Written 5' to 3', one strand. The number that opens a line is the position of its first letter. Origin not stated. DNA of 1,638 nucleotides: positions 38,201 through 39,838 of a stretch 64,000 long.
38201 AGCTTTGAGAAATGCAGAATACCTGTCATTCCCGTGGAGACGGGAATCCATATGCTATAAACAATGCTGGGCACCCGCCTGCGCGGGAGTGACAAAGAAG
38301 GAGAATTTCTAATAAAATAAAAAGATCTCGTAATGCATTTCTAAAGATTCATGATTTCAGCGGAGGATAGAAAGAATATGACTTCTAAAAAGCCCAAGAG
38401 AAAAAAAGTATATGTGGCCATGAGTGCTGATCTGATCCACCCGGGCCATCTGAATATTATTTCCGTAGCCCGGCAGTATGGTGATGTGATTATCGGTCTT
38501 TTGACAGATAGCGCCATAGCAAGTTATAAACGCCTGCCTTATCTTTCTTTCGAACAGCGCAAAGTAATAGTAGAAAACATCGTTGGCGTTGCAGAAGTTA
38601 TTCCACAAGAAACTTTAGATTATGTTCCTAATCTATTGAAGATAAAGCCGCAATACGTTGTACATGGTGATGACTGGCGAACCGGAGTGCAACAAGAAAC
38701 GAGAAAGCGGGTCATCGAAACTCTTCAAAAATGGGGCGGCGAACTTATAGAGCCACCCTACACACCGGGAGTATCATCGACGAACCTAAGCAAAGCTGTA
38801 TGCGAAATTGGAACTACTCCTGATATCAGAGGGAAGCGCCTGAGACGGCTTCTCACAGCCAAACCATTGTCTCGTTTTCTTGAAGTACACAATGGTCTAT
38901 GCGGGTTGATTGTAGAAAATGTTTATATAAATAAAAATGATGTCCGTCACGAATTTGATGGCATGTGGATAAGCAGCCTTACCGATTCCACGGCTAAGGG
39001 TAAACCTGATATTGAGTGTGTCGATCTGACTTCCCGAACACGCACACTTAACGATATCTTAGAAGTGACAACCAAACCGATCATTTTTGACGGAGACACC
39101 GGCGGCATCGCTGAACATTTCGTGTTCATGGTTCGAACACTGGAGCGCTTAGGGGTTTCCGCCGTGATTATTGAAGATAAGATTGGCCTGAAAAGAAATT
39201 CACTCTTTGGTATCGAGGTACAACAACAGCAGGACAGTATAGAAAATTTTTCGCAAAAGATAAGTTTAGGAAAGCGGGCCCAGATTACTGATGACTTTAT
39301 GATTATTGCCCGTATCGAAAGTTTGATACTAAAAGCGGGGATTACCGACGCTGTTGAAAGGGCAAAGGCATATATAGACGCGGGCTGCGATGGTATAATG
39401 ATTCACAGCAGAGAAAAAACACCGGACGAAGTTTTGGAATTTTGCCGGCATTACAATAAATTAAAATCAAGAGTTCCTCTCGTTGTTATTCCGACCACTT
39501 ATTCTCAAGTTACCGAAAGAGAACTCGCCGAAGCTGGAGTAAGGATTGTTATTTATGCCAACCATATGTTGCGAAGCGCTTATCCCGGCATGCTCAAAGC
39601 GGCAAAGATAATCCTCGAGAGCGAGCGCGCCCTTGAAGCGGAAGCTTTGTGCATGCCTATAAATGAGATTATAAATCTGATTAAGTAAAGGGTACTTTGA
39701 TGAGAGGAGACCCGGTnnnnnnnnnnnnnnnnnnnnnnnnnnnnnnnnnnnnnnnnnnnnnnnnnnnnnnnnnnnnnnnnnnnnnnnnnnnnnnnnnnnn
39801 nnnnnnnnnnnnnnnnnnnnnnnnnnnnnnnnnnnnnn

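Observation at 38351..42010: Phosphonate pathway head: cytidylyltransferase-PepM fusion, Ppd and an alcohol dehydrogenase instead of a transaminase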

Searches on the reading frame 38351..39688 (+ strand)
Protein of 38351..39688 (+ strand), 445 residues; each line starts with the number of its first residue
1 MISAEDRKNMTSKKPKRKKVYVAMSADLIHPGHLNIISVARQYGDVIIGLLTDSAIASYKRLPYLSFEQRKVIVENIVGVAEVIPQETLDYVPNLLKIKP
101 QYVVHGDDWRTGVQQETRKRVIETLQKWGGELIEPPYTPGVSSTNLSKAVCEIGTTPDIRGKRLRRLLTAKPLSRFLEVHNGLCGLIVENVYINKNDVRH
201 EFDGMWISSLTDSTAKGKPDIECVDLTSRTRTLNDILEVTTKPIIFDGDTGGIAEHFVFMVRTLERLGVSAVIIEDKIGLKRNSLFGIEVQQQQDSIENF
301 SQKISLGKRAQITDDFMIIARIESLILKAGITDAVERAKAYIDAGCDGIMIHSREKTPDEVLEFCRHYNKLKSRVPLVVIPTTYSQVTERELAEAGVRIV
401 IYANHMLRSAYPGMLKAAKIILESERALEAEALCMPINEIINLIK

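Call 6: search_protein_families(library=pfam, proteins=[window:38351-39688:+])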
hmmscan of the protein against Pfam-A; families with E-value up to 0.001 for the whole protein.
window:38351-39688:+ (445 aa): 2 families
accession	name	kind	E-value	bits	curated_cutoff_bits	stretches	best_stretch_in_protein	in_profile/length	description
PF13714.12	PEP_mutase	-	3.7e-52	177.7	31.5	1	164-421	1-239/240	Phosphoenolpyruvate phosphomutase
PF01467.32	CTP_transf_like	-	1.3e-12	48.5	21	1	26-146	6-130/133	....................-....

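Call 7: search_protein_families(library=ncbifam, proteins=[window:38351-39688:+])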
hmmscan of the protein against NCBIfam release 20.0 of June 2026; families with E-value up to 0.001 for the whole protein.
window:38351-39688:+ (445 aa): 10 families
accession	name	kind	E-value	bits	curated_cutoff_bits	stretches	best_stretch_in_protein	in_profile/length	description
TIGR02320.1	PEP_mutase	equivalog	8.9e-120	399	319.55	1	164-445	1-281/284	phosphoenolpyruvate mutase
TIGR02321.1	Pphn_pyruv_hyd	equivalog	5e-42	144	374.4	1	186-443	20-275/290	phosphonopyruvate hydrolase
TIGR02317.1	prpB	equivalog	7.4e-26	91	354.4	1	161-414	2-240/285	methylisocitrate lyase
NF008455.0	PRK11320.1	equivalog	4.7e-20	72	353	1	213-423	52-252/295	methylisocitrate lyase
TIGR01518.1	g3p_cytidyltrns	equivalog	5.9e-12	45.8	165.4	1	22-114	3-97/125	glycerol-3-phosphate cytidylyltransferase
TIGR02319.1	CPEP_Pphonmut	equivalog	3.5e-11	42.9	420.05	1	209-354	45-187/294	carboxyvinyl-carboxyphosphonate phosphorylmutase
TIGR02199.1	rfaE_dom_II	equivalog_domain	1.9e-10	40.8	181.5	1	14-148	8-140/144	D-glycero-beta-D-manno-heptose 1-phosphate adenylyltransferase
TIGR00125.1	cyt_tran_rel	domain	5.9e-10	39.2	27.7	1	20-80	2-62/65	adenylyltransferase/cytidyltransferase family protein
NF001985.0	PRK00777.1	subfamily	2.2e-06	27.8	104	1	17-79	4-67/157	pantetheine-phosphate adenylyltransferase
NF008454.0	PRK11316.1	equivalog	4.1e-05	22.4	521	1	18-150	341-471/475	bifunctional D-glycero-beta-D-manno-heptose-7-phosphate kinase/D-glycero-beta-D-manno-heptose 1-phosphate adenylyltransferase HldE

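Call 16: search_solved_structures(query=window:38351-39688:+, max_evalue=0.001, show_alignments=2)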
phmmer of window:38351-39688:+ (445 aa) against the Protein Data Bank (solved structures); distinct sequences matched with E-value up to 0.001: 20.
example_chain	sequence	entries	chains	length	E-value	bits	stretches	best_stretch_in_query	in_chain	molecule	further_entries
5x3d_A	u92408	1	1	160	1.4e-58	201.8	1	16-153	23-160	Phosphoenolpyruvate phosphomutase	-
5unc_A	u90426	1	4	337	1e-39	139.7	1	199-442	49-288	PHOSPHOENOLPYRUVATE PHOSPHOMUTASE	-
2dua_A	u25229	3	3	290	6.1e-39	137.2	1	189-443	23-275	Phosphonopyruvate hydrolase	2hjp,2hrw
1m1b_A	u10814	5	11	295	2.5e-36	128.6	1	162-443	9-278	PHOSPHOENOLPYRUVATE PHOSPHOMUTASE | PROTEIN (PHOSPHOENOLPYRUVATE MUTASE)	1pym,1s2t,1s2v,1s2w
1s2u_A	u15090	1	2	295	2.7e-35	125.2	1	162-443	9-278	Phosphoenolpyruvate phosphomutase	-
9hra_A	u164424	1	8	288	1.9e-12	49.9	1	176-427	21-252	2-methylisocitrate lyase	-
9hgk_A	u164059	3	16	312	2.3e-12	49.6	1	176-427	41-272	2-methylisocitrate lyase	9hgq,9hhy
3elb_A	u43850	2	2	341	3.3e-12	49.1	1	22-146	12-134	Ethanolamine-phosphate cytidylyltransferase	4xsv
9hgo_A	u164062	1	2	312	6.1e-12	48.2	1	176-427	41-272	2-methylisocitrate lyase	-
9hhs_A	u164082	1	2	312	8.4e-12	47.8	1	176-427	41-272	2-methylisocitrate lyase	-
4iqd_A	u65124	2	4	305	3.1e-11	45.9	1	161-417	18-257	Carboxyvinyl-carboxyphosphonate phosphorylmutase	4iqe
6t4v_C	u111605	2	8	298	4.2e-11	45.5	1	215-421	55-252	2-methylisocitrate lyase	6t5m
3eoo_A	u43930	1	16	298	7e-11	44.8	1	215-426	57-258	Methylisocitrate lyase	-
1o5q_A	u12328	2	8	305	1e-09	40.9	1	215-403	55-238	Probable methylisocitrate lyase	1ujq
1coz_A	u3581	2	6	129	1.1e-09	40.9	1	18-111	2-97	PROTEIN (GLYCEROL-3-PHOSPHATE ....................) | glycerol-3-phosphate cytidylyltransferase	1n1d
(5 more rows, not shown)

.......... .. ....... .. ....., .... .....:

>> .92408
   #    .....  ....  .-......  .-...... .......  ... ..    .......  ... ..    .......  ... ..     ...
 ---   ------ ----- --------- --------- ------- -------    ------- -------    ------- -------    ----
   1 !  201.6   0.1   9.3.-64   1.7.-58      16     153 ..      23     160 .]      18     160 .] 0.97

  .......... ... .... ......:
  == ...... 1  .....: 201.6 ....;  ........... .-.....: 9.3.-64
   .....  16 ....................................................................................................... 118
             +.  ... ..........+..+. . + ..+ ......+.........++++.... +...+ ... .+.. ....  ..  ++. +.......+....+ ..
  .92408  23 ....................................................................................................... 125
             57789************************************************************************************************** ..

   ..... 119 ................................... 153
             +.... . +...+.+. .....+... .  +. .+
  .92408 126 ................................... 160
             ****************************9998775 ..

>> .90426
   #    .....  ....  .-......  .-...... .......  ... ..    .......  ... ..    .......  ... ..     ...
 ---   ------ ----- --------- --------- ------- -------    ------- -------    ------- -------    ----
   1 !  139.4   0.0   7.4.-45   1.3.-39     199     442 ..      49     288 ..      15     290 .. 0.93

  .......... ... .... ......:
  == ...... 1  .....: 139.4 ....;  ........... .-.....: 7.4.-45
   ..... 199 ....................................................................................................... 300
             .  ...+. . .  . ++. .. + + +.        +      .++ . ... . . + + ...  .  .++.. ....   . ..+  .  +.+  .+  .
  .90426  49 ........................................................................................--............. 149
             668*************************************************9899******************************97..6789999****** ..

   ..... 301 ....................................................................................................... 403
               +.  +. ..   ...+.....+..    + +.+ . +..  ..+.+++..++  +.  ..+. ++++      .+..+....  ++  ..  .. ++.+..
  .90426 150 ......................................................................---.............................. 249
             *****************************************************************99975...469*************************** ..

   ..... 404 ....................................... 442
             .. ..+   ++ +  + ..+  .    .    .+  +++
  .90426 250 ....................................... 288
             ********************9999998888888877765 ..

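Call 48: search_dna_similar(query=window:38351-39688:+, collection=plasmids, mode=protein, max_rows=30)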
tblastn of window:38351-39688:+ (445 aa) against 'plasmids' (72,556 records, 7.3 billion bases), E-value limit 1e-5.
Records with a match: 452; places in all: 532; records where one place covers at least 80% of the query: 2.
Best place of each record, by identity: 60-80% 1; <60% 451.
By first word of the organism name: Ralstonia 103; Rhizobium 29; Candidatus 22; Azospirillum 22; Bradyrhizobium 21; Sinorhizobium 20; Agrobacterium 15; Escherichia 13; Burkholderia 12; Caballeronia 11; and 69 more.
By predicted mobility (MOB-suite, as given by PLSDB): non-mobilizable 248; mobilizable 119; conjugative 85.
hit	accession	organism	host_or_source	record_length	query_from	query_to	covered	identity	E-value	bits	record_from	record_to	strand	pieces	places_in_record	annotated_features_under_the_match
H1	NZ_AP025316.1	Fulvitalea axinellae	-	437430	17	444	96%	63.3%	8e-178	558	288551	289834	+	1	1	aepX: phosphoenolpyruvate mutase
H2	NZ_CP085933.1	Segatella copri DSM 18205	-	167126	13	444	97%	52.3%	5e-143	458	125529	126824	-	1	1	aepX: phosphoenolpyruvate mutase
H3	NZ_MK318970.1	Rhizobium rhizogenes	-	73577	156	444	65%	55.0%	6e-101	337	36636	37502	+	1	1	aepX: phosphoenolpyruvate mutase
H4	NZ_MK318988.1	Rhizobium rhizogenes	-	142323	156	444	65%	55.0%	6e-101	337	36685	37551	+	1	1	aepX: phosphoenolpyruvate mutase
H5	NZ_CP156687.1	Burkholderia stagnalis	Bacterial cells,soils collected in ...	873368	160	444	64%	49.5%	1e-75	264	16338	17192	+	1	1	aepX: phosphoenolpyruvate mutase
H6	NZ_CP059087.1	Pantoea agglomerans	Allium cepa,diseased onion bulb,bulb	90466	164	444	63%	50.0%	5e-76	265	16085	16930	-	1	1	aepX: phosphoenolpyruvate mutase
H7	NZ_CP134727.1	Pantoea agglomerans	Allium cepa,cell culture,bulb ...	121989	164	444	63%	50.0%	5e-76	265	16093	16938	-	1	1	aepX: phosphoenolpyruvate mutase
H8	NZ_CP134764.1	Pantoea agglomerans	Allium cepa,cell culture,bulb ...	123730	164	444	63%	50.0%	5e-76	265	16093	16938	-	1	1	aepX: phosphoenolpyruvate mutase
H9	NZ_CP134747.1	Pantoea agglomerans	Allium cepa,cell culture,leaf ...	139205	164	444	63%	50.0%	5e-76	265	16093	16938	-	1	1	aepX: phosphoenolpyruvate mutase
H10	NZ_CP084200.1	Pantoea agglomerans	Allium cepa,mixed culture,whole plant ...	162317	164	444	63%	50.0%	5e-76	265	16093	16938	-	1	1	aepX: phosphoenolpyruvate mutase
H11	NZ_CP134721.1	Pantoea agglomerans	Allium cepa,cell culture,bulb ...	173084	164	444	63%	50.0%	5e-76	265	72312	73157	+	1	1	aepX: phosphoenolpyruvate mutase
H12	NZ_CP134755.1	Pantoea agglomerans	Allium cepa,cell culture,bulb ...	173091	164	444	63%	50.0%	5e-76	265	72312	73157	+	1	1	aepX: phosphoenolpyruvate mutase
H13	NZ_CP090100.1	Rhizobium leguminosarum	Trifolium pratense,Cell culture,Plant ...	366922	162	442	63%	48.8%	1e-73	258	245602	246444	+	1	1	aepX: phosphoenolpyruvate mutase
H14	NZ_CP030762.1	Rhizobium leguminosarum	Genomic DNA from Bacterial pure culture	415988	162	442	63%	48.8%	1e-73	258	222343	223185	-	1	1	aepX: phosphoenolpyruvate mutase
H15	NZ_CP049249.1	Rhizobium rhizoryzae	cell culture,soil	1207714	164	441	62%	48.6%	3e-73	257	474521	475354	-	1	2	none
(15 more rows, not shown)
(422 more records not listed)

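Call 49: get_annotated_region(hit=H1, flank=9000)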
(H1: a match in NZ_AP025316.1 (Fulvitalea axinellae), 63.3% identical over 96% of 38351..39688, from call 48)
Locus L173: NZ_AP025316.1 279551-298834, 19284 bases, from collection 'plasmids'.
description: Fulvitalea axinellae strain DSM 100852 plasmid pFA2, complete sequence
organism: Fulvitalea axinellae (NCBI taxid 1182444)
taxonomy: Bacteria; Bacteroidota; Cytophagia; Cytophagales; Persicobacteraceae; Fulvitalea; Fulvitalea axinellae
host: -; source: -; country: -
typing (MOB-suite, as given by PLSDB): non-mobilizable
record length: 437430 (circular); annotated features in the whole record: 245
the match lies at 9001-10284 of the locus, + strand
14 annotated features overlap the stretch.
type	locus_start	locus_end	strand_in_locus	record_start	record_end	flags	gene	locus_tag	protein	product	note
CDS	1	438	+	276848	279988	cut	-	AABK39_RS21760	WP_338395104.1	efflux RND transporter permease subunit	-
CDS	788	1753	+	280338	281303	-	-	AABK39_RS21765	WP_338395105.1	hypothetical protein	-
CDS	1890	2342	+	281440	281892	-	-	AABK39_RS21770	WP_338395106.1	DUF2147 domain-containing protein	-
CDS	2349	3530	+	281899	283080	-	-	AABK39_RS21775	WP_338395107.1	helix-turn-helix domain-containing protein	-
CDS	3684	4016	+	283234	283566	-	-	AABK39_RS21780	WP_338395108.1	thioredoxin family protein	-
CDS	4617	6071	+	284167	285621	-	-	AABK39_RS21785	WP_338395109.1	replication initiation protein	GO:0006270 - DNA replication initiation [Evidence IEA]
CDS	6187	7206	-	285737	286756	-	-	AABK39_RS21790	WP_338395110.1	hypothetical protein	-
CDS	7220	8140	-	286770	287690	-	-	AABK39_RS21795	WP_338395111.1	AAA family ATPase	-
CDS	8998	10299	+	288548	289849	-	aepX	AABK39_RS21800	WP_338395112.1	phosphoenolpyruvate mutase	GO:0019634 - organic phosphonate metabolic process [Evidence IEA]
CDS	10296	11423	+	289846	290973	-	aepY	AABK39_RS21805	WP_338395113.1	phosphonopyruvate decarboxylase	GO:0017000 - antibiotic biosynthetic process [Evidence IEA]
CDS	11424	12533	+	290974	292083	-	-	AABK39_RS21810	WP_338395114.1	phosphonoacetaldehyde reductase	-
CDS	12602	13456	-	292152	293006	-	-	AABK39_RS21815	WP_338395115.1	LicD family protein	-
CDS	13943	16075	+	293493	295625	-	-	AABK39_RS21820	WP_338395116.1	fasciclin domain-containing protein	-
CDS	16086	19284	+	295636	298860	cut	-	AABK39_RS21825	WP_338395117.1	SusC/RagA family TonB-linked outer membrane protein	GO:0071702 - organic substance transport [Evidence IEA]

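Call 50: get_annotated_region(hit=H2, flank=9000)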
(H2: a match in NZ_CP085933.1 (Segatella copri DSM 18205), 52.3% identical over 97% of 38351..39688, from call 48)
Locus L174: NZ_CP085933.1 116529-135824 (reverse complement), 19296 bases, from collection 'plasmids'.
description: Segatella copri DSM 18205 strain FDAARGOS_1573 plasmid unnamed1, complete sequence
organism: Segatella copri DSM 18205 (NCBI taxid 537011)
taxonomy: Bacteria; Bacteroidota; Bacteroidia; Bacteroidales; Prevotellaceae; Segatella; Segatella copri; Segatella copri DSM 18205
host: -; source: -; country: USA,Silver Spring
typing (MOB-suite, as given by PLSDB): non-mobilizable
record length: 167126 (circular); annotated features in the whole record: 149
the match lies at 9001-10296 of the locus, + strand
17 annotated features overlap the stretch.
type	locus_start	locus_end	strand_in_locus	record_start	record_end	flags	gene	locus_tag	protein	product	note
CDS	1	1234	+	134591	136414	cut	-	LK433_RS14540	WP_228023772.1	nucleoside-diphosphate sugar epimerase/dehydratase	GO:0000271 - polysaccharide biosynthetic process [Evidence IEA]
CDS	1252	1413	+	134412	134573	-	-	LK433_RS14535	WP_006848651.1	hypothetical protein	-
CDS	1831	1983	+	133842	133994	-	-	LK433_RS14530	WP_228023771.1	hypothetical protein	-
CDS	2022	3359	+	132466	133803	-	-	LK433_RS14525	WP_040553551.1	nucleotide sugar dehydrogenase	GO:0000271 - polysaccharide biosynthetic process [Evidence IEA]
CDS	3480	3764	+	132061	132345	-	-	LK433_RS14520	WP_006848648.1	hypothetical protein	-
CDS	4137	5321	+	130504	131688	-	-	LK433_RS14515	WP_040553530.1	UDP-N-acetyl glucosamine 2-epimerase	-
CDS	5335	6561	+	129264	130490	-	-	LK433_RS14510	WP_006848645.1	NAD-dependent epimerase/dehydratase family protein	-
CDS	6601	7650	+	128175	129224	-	-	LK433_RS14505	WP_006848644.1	polysaccharide biosynthesis protein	-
CDS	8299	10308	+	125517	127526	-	aepX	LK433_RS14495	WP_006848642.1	phosphoenolpyruvate mutase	GO:0019634 - organic phosphonate metabolic process [Evidence IEA]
CDS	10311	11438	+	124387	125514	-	aepY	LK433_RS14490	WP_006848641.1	phosphonopyruvate decarboxylase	GO:0017000 - antibiotic biosynthetic process [Evidence IEA]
CDS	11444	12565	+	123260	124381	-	-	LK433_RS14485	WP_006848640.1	phosphonoacetaldehyde reductase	-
CDS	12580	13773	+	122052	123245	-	-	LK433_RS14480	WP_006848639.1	CDP-glycerol glycerophosphotransferase family protein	-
CDS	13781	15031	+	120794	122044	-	-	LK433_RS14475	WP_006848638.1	O-antigen polymerase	-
CDS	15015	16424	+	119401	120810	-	-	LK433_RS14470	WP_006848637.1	oligosaccharide flippase family protein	-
CDS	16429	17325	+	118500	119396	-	-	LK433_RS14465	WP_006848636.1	glycosyltransferase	-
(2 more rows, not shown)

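Call 55: find_related_loci(query=window:38351-39685:+, collection=viral_contigs, flank=8000)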
Query window:38351-39685:+ (445 aa) in viral_contigs; peptide patterns used: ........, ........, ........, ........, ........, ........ (x = any residue, [..] = any of these).
32 stretches matched a pattern; 31 encode a relative of the query (tblastn E <= 1e-3); 31 distinct loci.
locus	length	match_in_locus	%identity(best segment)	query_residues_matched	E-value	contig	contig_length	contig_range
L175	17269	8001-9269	64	16-444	0e+0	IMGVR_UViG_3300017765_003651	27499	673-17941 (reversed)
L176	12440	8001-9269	61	18-444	0e+0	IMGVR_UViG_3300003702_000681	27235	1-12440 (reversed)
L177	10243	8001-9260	63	18-444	5e-179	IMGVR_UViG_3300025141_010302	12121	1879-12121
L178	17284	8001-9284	60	13-444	2e-178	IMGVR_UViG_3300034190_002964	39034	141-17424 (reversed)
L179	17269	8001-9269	62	18-444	4e-178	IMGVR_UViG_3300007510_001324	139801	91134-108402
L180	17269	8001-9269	62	18-444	4e-178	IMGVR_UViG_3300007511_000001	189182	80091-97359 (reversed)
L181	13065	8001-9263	60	20-444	3e-176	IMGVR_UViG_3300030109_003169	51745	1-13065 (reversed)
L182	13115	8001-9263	60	20-444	3e-176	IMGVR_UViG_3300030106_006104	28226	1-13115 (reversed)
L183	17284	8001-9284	59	13-444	3e-173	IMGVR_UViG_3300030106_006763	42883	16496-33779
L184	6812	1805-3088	59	13-444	2e-173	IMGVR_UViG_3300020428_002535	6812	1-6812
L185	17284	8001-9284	59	13-444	8e-169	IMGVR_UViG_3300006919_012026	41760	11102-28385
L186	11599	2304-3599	56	7-444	2e-168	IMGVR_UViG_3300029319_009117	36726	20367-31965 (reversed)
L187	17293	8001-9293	60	10-444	9e-168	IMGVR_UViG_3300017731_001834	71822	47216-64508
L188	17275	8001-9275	56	16-444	4e-164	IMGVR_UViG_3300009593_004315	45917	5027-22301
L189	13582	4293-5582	58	10-444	4e-164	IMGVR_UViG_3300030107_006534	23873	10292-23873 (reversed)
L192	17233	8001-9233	54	18-441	9e-147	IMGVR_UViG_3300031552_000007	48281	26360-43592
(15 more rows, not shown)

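Call 56: search_protein_families(library=ncbifam, proteins=[L174:11444-12565:+, L173:11424-12533:+], max_evalue=1e-10)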
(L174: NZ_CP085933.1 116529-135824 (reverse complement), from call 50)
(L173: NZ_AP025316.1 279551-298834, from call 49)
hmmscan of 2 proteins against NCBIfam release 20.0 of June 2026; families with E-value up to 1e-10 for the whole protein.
L174:11444-12565:+ (373 aa): 13 families
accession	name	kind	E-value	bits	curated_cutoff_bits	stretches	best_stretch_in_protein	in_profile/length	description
NF041833.1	Fe_ADH_ErcA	equivalog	5e-41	141.1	550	1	14-369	23-379/382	alcohol dehydrogenase-like regulatory protein ErcA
TIGR02638.1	lactal_redase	equivalog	2.7e-40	138.4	523.15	1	9-285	17-297/379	lactaldehyde reductase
TIGR03405.1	Phn_Fe-ADH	equivalog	7.5e-39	133.5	423.7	1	8-288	10-296/355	iron-containing alcohol dehydrogenase PsrA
NF007911.0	PRK10624.1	equivalog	2.1e-36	125.7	537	1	9-370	18-380/382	lactaldehyde reductase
NF010378.0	PRK13805.1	equivalog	6.6e-35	120.2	951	1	14-311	474-790/872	bifunctional acetaldehyde-CoA/alcohol dehydrogenase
NF007363.0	PRK09860.1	equivalog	1.7e-33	116.3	581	1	36-280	50-292/383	L-threonine dehydrogenase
NF058672.1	4HyButDHCUPNE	equivalog_domain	1.8e-33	116.3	500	1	9-329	17-332/378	4-hydroxybutyrate dehydrogenase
NF053866.1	CholDhdGbsBBac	equivalog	1.2e-32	113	550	1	9-283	25-304/392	choline dehydrogenase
NF011998.0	PRK15454.1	equivalog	2.7e-30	105.4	556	1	56-280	88-310/395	ethanolamine utilization ethanol dehydrogenase EutG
NF050025.1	SulfAcetaldRedSarD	equivalog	2.8e-30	105.5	700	1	11-334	20-343/385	sulfoacetaldehyde reductase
TIGR04266.1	NDMA_methanol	equivalog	2e-25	89.5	625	1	37-283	57-306/420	NDMA-dependent methanol dehydrogenase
NF011717.0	PRK15138.1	equivalog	1.1e-22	80.6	645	1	37-280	50-296/387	alcohol dehydrogenase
NF041822.1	daptide_DH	equivalog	5.3e-18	65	300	1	73-175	53-158/363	daptide-type RiPP biosynthesis dehydogenase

L173:11424-12533:+ (369 aa): 15 families
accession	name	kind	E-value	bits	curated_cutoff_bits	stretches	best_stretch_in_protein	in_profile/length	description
TIGR03405.1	Phn_Fe-ADH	equivalog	7.7e-49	166.4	423.7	1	28-283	27-293/355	iron-containing alcohol dehydrogenase PsrA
NF041833.1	Fe_ADH_ErcA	equivalog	3.4e-48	164.7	550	1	6-286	12-299/382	alcohol dehydrogenase-like regulatory protein ErcA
NF010378.0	PRK13805.1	equivalog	6.3e-47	159.9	951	1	8-294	468-773/872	bifunctional acetaldehyde-CoA/alcohol dehydrogenase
TIGR02638.1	lactal_redase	equivalog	3.9e-43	147.7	523.15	1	2-288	7-302/379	lactaldehyde reductase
NF007911.0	PRK10624.1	equivalog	1.5e-39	136.1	537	1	3-288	9-301/382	lactaldehyde reductase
NF058672.1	4HyButDHCUPNE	equivalog_domain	6.2e-38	130.9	500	1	7-354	12-364/378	4-hydroxybutyrate dehydrogenase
NF007363.0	PRK09860.1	equivalog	3.5e-37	128.4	581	1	42-289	48-303/383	L-threonine dehydrogenase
NF053866.1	CholDhdGbsBBac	equivalog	7.5e-34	117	550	1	9-281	22-304/392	choline dehydrogenase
NF050025.1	SulfAcetaldRedSarD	equivalog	6.8e-33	114.1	700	1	53-361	60-378/385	sulfoacetaldehyde reductase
NF011998.0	PRK15454.1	equivalog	3e-30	105.2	556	1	63-283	89-315/395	ethanolamine utilization ethanol dehydrogenase EutG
TIGR04266.1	NDMA_methanol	equivalog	5.1e-17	61.8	625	1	53-279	67-304/420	NDMA-dependent methanol dehydrogenase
NF041822.1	daptide_DH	equivalog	2.5e-15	56.2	300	1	78-188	52-173/363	daptide-type RiPP biosynthesis dehydogenase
NF006941.0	PRK09423.1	subfamily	5.9e-15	55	336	1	9-197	15-187/367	glycerol dehydrogenase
NF011717.0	PRK15138.1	equivalog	3.5e-14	52.7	645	1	26-276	31-294/387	alcohol dehydrogenase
NF002022.0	PRK00843.1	equivalog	7.3e-11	41.6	413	0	12-237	21-234/350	NAD(P)-dependent glycerol-1-phosphate dehydrogenase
